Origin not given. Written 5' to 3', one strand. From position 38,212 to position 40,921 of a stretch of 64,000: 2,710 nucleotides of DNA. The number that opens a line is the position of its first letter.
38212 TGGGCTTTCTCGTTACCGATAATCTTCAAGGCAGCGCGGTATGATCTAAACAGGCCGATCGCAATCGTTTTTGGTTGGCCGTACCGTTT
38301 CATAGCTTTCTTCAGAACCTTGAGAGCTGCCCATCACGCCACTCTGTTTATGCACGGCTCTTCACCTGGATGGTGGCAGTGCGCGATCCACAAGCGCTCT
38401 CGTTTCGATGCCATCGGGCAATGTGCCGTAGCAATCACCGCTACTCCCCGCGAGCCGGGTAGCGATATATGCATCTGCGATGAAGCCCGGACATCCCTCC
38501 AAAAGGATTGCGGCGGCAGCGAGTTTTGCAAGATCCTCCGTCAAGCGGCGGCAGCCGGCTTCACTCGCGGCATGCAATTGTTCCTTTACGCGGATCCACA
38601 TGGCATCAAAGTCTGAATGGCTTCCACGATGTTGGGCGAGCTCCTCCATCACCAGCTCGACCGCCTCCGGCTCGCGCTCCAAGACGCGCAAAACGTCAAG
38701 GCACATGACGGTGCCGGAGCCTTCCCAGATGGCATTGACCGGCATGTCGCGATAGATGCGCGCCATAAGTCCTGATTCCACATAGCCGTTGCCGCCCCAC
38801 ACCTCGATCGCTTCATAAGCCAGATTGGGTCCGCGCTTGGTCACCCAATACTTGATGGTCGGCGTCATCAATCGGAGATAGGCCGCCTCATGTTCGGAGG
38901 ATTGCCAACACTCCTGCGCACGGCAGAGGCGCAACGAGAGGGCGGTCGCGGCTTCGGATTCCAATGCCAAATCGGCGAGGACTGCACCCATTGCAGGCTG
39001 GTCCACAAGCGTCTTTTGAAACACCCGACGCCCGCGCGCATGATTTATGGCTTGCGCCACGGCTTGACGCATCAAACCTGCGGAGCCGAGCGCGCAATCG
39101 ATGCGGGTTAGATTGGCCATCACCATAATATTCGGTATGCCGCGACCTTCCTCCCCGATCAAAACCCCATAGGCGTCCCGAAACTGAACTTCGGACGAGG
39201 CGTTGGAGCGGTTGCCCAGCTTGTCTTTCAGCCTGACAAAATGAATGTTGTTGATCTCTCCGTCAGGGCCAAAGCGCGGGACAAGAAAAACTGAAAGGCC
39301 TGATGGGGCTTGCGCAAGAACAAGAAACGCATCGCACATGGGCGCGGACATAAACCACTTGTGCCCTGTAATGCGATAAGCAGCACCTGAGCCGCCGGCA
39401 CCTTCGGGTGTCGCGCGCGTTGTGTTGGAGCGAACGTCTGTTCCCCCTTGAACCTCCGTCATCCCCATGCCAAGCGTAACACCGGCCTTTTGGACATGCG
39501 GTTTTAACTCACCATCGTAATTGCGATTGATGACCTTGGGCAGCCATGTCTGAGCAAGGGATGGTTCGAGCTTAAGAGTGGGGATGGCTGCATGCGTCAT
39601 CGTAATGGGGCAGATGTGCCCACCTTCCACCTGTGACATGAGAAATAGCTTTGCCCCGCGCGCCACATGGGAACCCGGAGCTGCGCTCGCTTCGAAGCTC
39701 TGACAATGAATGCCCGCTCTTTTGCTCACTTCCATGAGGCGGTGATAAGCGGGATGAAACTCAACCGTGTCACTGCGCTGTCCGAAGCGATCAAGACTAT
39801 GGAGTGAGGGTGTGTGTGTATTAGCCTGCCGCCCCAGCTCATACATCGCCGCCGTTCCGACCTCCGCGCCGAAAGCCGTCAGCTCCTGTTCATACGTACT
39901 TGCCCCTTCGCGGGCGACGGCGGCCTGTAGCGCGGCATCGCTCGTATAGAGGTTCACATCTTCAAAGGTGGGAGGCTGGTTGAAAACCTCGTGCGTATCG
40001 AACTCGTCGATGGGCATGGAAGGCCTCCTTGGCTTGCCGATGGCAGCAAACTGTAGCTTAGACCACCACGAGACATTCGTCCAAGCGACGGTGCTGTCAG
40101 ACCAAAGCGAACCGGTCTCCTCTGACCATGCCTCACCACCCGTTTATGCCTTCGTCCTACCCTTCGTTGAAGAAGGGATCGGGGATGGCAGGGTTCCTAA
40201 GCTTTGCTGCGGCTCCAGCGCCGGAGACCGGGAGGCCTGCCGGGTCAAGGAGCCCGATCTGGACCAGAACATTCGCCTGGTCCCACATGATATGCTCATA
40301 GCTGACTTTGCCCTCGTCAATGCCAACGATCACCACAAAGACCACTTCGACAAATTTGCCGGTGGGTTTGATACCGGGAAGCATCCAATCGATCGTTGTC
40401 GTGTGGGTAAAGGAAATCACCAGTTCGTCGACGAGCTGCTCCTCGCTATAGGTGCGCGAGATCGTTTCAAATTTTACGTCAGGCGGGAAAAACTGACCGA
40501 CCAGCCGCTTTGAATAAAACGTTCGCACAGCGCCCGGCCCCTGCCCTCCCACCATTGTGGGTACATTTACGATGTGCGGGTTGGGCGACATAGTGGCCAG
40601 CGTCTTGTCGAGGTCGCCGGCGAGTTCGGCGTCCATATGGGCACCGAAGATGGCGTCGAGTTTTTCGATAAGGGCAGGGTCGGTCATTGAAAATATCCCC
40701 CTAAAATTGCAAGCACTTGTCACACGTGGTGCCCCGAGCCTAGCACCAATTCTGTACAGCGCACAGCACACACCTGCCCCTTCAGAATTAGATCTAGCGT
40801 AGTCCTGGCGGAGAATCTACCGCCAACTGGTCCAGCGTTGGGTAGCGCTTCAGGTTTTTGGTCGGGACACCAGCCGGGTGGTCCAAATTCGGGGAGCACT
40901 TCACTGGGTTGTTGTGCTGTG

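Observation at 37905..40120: IS6-family transposase remnant and a 31-bp direct repeat bracketing aidB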

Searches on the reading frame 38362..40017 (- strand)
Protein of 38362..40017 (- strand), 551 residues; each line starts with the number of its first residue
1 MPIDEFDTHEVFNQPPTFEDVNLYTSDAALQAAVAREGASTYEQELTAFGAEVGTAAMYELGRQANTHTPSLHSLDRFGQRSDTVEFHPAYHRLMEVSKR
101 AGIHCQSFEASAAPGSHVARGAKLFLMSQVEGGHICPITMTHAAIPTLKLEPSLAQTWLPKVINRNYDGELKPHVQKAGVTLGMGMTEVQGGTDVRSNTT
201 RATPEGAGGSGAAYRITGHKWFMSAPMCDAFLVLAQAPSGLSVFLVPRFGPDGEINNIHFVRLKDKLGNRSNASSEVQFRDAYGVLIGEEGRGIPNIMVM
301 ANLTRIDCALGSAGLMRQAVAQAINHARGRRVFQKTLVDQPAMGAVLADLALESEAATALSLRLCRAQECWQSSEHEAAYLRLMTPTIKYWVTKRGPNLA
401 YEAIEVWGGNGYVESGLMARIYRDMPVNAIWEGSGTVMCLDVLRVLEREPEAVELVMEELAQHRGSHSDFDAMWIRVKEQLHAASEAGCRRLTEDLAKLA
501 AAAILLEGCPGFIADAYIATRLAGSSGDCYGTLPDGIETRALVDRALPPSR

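Call 5: search_protein_families(library=pfam, proteins=[window:38362-40017:-], max_evalue=0.01)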
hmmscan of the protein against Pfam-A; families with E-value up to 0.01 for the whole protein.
window:38362-40017:- (551 aa): 6 families
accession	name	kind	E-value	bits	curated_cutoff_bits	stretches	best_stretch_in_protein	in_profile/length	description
PF18158.6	AidB_N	-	2.5e-59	200.3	22.9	1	13-168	1-155/156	Adaptive response protein AidB N-terminal domain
PF00441.29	Acyl-CoA_dh_1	-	6.6e-28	98.2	22.4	1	291-445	1-148/150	Acyl-CoA dehydrogenase, C-terminal domain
PF02770.24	Acyl-CoA_dh_M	-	5.8e-16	58.9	33.3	1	184-281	2-96/97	Acyl-CoA dehydrogenase, middle domain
PF08028.16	Acyl-CoA_dh_2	-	2.9e-10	41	22.7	1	314-430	9-128/134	Acyl-CoA dehydrogenase, C-terminal domain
PF22924.1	ACOX_C_alpha1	-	2.7e-07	31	27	1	373-446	95-168/169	Acyl-CoA oxidase, C-alpha1 domain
PF10414.14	CysG_dimeriser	-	0.0045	17.2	23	0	313-349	9-45/58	Sirohaem synthase dimerisation region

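Call 10: find_encoding_contigs(protein=window:38362-40017:-, flank=10000, max_places=10)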
Protein window:38362-40017:- (551 aa): no gene with exactly this product is on record in the collection.

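Call 16: find_homologous_proteins(query=window:38362-40017:-, max_evalue=1e-50)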
Query window:38362-40017:- (551 aa): 8000 proteins with E <= 1e-50 among 8000 candidates; the best 120 are listed.
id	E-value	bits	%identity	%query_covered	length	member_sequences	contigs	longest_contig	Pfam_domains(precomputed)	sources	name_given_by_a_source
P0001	0.0e+0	1258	100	100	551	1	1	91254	PF02770.25,PF22924.2,PF00441.30,PF08028.17,PF18158.7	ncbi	-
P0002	0.0e+0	1051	84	100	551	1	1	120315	PF02770.25,PF22924.2,PF00441.30,PF08028.17,PF18158.7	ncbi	-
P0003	4.4e-268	908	74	99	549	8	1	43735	PF02770.25,PF22924.2,PF00441.30,PF08028.17,PF18158.7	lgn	-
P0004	6.1e-268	908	74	99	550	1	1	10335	PF02770.25,PF22924.2,PF00441.30,PF08028.17,PF18158.7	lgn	-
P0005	8.1e-255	865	70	99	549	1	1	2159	PF02770.25,PF22924.2,PF00441.30,PF08028.17,PF18158.7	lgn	-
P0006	9.8e-213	726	60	99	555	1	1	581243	PF02770.25,PF22924.2,PF00441.30,PF08028.17,PF18158.7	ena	-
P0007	8.0e-212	723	60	99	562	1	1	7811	PF02770.25,PF22924.2,PF00441.30,PF08028.17,PF18158.7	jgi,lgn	jgi:putative acyl-CoA dehydrogenase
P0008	7.7e-210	716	58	99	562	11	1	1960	PF02770.25,PF22924.2,PF00441.30,PF08028.17,PF18158.7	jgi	jgi:putative acyl-CoA dehydrogenase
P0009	2.2e-209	715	60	99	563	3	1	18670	PF02770.25,PF22924.2,PF00441.30,PF08028.17,PF18158.7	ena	-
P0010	1.3e-208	712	58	98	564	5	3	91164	PF02770.25,PF22924.2,PF00441.30,PF08028.17,PF18158.7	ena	-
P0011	1.0e-207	709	60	98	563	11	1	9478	PF02770.25,PF22924.2,PF00441.30,PF08028.17,PF18158.7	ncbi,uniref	ncbi:isovaleryl-CoA dehydrogenase [Parvibaculum sp.]|uniref:isovaleryl-CoA dehydrogenase n=1 Tax=Par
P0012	7.2e-207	706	59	98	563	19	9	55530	PF02770.25,PF22924.2,PF00441.30,PF08028.17,PF18158.7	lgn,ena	-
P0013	1.0e-206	706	59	98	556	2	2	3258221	PF02770.25,PF00441.30,PF08028.17,PF18158.7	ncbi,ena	-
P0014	1.6e-206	705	59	99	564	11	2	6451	PF02770.25,PF22924.2,PF00441.30,PF08028.17,PF18158.7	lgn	-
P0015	1.8e-206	705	59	98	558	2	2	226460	PF02770.25,PF22924.2,PF00441.30,PF08028.17,PF18158.7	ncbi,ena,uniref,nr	ncbi:isovaleryl-CoA dehydrogenase [Parvibaculum sedimenti]|uniref:Isovaleryl-CoA dehydrogenase n=1 T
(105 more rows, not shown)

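Call 17: find_encoding_contigs(protein=P0002, flank=10000, max_places=4)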
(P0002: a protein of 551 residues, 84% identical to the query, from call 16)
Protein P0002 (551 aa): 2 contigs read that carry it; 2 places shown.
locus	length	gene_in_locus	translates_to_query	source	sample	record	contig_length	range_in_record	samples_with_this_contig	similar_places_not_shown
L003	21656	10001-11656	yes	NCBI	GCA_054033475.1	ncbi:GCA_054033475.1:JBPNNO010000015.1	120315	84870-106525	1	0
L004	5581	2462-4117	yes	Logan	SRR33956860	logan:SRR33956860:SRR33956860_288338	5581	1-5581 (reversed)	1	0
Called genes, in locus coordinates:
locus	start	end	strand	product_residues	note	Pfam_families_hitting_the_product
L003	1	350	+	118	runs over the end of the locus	PF00453:Ribosomal_L20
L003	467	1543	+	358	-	PF02912:Phe_tRNA-synt_N, PF01409:tRNA-synt_2d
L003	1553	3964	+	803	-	PF01588:tRNA_bind, PF03483:B3_4, PF03484:B5, PF17759:tRNA_synthFbeta, PF03147:FDX-ACB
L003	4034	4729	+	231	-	-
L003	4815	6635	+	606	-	PF00009:GTP_EFTU, PF03144:GTP_EFTU_D2, PF14492:EFG_III (faint), PF00679:EFG_C, PF06421:LepA_C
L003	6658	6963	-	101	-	-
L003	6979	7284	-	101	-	-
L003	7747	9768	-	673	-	-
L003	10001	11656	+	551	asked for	PF18158:AidB_N, PF02770:Acyl-CoA_dh_M, PF00441:Acyl-CoA_dh_1, PF08028:Acyl-CoA_dh_2, PF22924:ACOX_C_alpha1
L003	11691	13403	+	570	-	PF02776:TPP_enzyme_N, PF00205:TPP_enzyme_M, PF02775:TPP_enzyme_C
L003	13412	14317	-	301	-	PF01515:PTA_PTB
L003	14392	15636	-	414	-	PF00364:Biotin_lipoyl, PF25997:BSH_YhbJ (weak), PF02817:E3_binding, PF00198:2-oxoacid_dh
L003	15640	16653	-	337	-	PF02779:Transket_pyr, PF02780:Transketolase_C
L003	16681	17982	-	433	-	PF12573:OxoDH_E1alpha_N, PF00676:E1_dh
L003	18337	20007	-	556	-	PF01268:FTHFS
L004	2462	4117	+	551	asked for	PF18158:AidB_N, PF02770:Acyl-CoA_dh_M, PF00441:Acyl-CoA_dh_1, PF08028:Acyl-CoA_dh_2, PF22924:ACOX_C_alpha1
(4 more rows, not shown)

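Call 18: find_encoding_contigs(protein=P0003, flank=10000, max_places=4)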
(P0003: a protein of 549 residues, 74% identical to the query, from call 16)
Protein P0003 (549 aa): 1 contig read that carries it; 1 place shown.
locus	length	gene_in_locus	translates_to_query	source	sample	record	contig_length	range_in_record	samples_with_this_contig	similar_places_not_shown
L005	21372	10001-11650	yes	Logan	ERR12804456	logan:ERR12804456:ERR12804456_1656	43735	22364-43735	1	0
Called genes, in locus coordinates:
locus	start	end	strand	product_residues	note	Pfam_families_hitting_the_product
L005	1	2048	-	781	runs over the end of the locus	PF02901:PFL-like, PF01228:Gly_radical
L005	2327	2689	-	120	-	PF04237:YjbR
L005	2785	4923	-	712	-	PF14559:TPR_19 (faint), PF13428:TPR_14 (faint), PF14938:SNAP (weak), PF12968:DUF3856 (weak), PF17874:TPR_MalT, PF13424:TPR_12, PF00512:HisKA, PF02518:HATPase_c, +4 more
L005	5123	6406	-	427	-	PF07719:TPR_2 (faint), PF00515:TPR_1 (faint), PF13181:TPR_8 (faint), PF13428:TPR_14 (faint), PF13424:TPR_12 (weak), PF13176:TPR_7 (faint), PF14938:SNAP, PF13424:TPR_12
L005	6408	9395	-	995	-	PF00082:Peptidase_S8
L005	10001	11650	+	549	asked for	PF18158:AidB_N, PF02770:Acyl-CoA_dh_M, PF00441:Acyl-CoA_dh_1, PF08028:Acyl-CoA_dh_2, PF22924:ACOX_C_alpha1 (weak)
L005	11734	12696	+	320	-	PF00248:Aldo_ket_red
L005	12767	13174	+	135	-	PF08797:HIRAN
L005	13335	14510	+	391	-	PF04471:Mrr_cat (weak)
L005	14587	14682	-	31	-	-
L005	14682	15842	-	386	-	PF14175:YaaC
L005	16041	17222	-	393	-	PF00108:Thiolase_N, PF02803:Thiolase_C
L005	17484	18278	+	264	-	PF00106:adh_short, PF08659:KR (faint), PF13561:adh_short_C2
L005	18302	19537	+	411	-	PF00108:Thiolase_N, PF02803:Thiolase_C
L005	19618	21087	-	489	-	PF00890:FAD_binding_2 (weak), PF01266:DAO (faint), PF07992:Pyr_redox_2, PF12831:FAD_oxidored, PF13450:NAD_binding_8 (weak), PF13738:Pyr_redox_3 (weak), PF00070:Pyr_redox, PF02852:Pyr_redox_dim, +1 more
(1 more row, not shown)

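Call 19: find_encoding_contigs(protein=P0001, flank=10000, max_places=4)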
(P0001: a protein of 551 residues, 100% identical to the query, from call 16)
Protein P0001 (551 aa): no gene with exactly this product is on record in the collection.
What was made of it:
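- Tried and rejected: Not on record, either as the translated sequence or as P0001 (calls 10, 19).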

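Call 57: search_protein_families(library=ncbifam, proteins=[window:38362-40017:-], max_evalue=0.01)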
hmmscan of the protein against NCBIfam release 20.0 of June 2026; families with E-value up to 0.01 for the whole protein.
window:38362-40017:- (551 aa): 14 families
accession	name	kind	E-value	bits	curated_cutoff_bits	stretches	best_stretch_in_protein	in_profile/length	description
NF008594.0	PRK11561.1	equivalog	8.2e-171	568.9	545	1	6-522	3-515/540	isovaleryl-CoA dehydrogenase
NF043006.1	CyhCrbnylCoADH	equivalog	2e-19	69.8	650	1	179-444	117-373/380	cyclohexane-1-carbonyl-CoA dehydrogenase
NF042972.1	AcrlCoAredClosAcrC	equivalog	4.8e-19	68.3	640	1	168-440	106-370/378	acryloyl-CoA reductase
NF008997.0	PRK12341.1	equivalog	1.1e-16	60.9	537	1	175-439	113-369/382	acyl-CoA dehydrogenase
NF045552.1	GlutCoADH_Des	equivalog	1.2e-16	60.9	470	1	175-437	115-370/387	glutaryl-CoA dehydrogenase Acd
NF058590.1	AcCoDHFadEBacil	equivalog_domain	1.5e-15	56.7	600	1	186-456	141-420/586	acyl-CoA dehydrogenase FadE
NF053553.1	prodigi_MBC_PigA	equivalog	1.9e-12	47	500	1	185-433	126-366/381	prodigiosin MBC biosynthesis dehydrogenase PigA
NF045652.1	ProlPCPDhRedW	equivalog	3.7e-12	45.8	650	1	185-441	121-368/376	L-prolyl-[peptidyl-carrier protein] dehydrogenase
NF042439.1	SulpropCoADesulf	equivalog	1.1e-11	44.1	600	1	183-438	109-362/379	3-sulfinopropanoyl-CoA desulfinase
TIGR03207.1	cyc_hxne_CoA_dh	equivalog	1.6e-09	37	575.35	1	177-439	111-364/372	cyclohexanecarboxyl-CoA dehydrogenase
NF049984.1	Rv1679_FadE16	equivalog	1e-07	31.6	600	1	213-425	133-344/371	Rv1679 family acyl-CoA dehydrogenase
NF002885.1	PRK03354.1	equivalog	1.9e-07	30.5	540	1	184-443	121-370/378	crotonobetainyl-CoA dehydrogenase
NF052270.1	Staph_DH_FadE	equivalog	5e-06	25.5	600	1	178-444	136-391/400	acyl-CoA dehydrogenase FadE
TIGR02647.1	DNA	hypoth_equivalog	0.0086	15.7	44.6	0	314-355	25-65/77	TIGR02647 family protein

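Call 61: find_encoding_contigs(protein=P0004, flank=10000, max_places=3)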
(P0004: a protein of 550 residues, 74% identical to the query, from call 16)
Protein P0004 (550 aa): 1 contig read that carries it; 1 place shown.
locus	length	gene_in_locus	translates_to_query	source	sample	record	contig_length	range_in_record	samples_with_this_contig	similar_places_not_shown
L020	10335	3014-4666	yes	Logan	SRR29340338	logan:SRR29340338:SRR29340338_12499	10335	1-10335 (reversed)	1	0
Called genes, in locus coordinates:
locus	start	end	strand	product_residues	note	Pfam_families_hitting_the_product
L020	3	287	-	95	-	?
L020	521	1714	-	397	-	PF00067:p450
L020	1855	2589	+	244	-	PF00392:GntR, PF07729:FCD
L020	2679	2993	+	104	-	PF22277:EncFtn-like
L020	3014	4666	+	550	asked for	PF18158:AidB_N, PF02770:Acyl-CoA_dh_M, PF00441:Acyl-CoA_dh_1, PF08028:Acyl-CoA_dh_2, PF22924:ACOX_C_alpha1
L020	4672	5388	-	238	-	PF00702:Hydrolase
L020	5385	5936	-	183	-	PF03079:ARD, PF07883:Cupin_2 (faint)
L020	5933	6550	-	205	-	PF00596:Aldolase_II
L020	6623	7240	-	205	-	PF01243:PNPOx_N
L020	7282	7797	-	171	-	-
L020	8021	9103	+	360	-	PF25919:BSH_CusB (faint), PF25917:BSH_RND, PF25973:BSH_CzcB (faint), PF25944:Beta-barrel_RND, PF25954:Beta-barrel_RND_2, PF25967:RND-MFP_C, PF25989:YknX_C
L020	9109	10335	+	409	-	?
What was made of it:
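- aidB's neighbours differ in every relative seen (calls 17, 18, 61), so residence at this site cannot be shown by synteny.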

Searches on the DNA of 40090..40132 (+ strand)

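Call 44: search_dna_similar(query=window:40090-40132:+, collection=plasmids, mode=distant, max_evalue=10, max_rows=30)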
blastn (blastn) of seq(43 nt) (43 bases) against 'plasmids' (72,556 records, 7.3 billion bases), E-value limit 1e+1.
Records with a match: 15; places in all: 15; records where one place covers at least 80% of the query: 1.
Best place of each record, by identity: >=99% 1; 90-95% 11; 80-90% 3.
By first word of the organism name: Sphingobium 7; Pseudosulfitobacter 2; Mesorhizobium 2; Phenylobacterium 1; Sulfitobacter 1; Octadecabacter 1; Sphingomonas 1.
By predicted mobility (MOB-suite, as given by PLSDB): non-mobilizable 11; conjugative 3; mobilizable 1.
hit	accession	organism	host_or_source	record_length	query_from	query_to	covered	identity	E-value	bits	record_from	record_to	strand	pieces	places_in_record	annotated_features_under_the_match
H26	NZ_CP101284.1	Phenylobacterium sp. LH3H17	-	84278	1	37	86%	83.8%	5e-2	41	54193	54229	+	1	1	none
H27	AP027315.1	Sphingobium sp. TomMM15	-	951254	1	31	72%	93.5%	3e-4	48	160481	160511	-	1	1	none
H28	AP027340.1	Sphingobium sp. TomTYG73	-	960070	1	31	72%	93.5%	3e-4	48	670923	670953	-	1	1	none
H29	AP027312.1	Sphingobium sp. TomMM7A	-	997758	1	31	72%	90.3%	1e-2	44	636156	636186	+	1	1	none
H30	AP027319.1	Sphingobium sp. TomTYG42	-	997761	1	31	72%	90.3%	1e-2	44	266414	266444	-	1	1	none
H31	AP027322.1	Sphingobium sp. TomTYG43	-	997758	1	31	72%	90.3%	1e-2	44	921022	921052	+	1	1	none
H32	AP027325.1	Sphingobium sp. TomTYG46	-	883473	1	31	72%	90.3%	1e-2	44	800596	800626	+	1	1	none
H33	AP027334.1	Sphingobium sp. TomTYG71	-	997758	1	31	72%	90.3%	1e-2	44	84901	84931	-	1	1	none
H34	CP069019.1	Pseudosulfitobacter pseudonitzschiae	Skeletonema menzelii,The surface ...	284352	7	37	72%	90.3%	2e-1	40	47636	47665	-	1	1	PhnD/SsuA/transferrin family substrate-binding protein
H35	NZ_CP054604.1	Pseudosulfitobacter pseudonitzschiae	surface sea water,shallow sea, symbosis ...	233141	7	37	72%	90.3%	2e-1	40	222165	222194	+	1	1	PhnD/SsuA/transferrin family substrate-binding protein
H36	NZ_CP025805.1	Sulfitobacter sp. SK012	Marine Sediment,North Sea (sediment)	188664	1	30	70%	90.0%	5e-2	42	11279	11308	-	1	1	none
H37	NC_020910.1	Octadecabacter arcticus 238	150 km offshore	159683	1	29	67%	93.1%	4e-3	45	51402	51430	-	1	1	hypothetical protein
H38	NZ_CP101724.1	Sphingomonas sp. NY01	-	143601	1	31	72%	83.9%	7e+0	35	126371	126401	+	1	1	none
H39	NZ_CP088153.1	Mesorhizobium mediterraneum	Cicer arietinum L.,cell culture,radical ...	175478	1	28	65%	89.3%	6e-1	38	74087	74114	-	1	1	ATP-binding protein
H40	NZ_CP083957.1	Mesorhizobium sp. B1-1-8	cell culture,soil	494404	15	32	42%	100.0%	7e+0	34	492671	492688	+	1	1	LuxR family transcriptional regulator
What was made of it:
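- blastn of the 43-mer against plasmids matches positions 1-31 only, which sets the conserved IRR length (call 44).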

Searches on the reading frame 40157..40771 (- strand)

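Call 5: search_protein_families(library=pfam, proteins=[window:40157-40771:-], max_evalue=0.01)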
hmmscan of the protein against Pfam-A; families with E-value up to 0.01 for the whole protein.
window:40157-40771:- (204 aa): 2 families
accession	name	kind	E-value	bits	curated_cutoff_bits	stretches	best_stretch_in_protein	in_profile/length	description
PF07366.18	SnoaL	-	1e-05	25.8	28.4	1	52-172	14-126/126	SnoaL-like polyketide cyclase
PF12680.13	SnoaL_2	-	4.2e-05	24.5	27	1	44-157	3-100/102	SnoaL-like domain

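Call 57: search_protein_families(library=ncbifam, proteins=[window:40157-40771:-], max_evalue=0.01)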
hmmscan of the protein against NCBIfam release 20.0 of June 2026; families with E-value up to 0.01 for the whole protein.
window:40157-40771:- (204 aa): 0 families
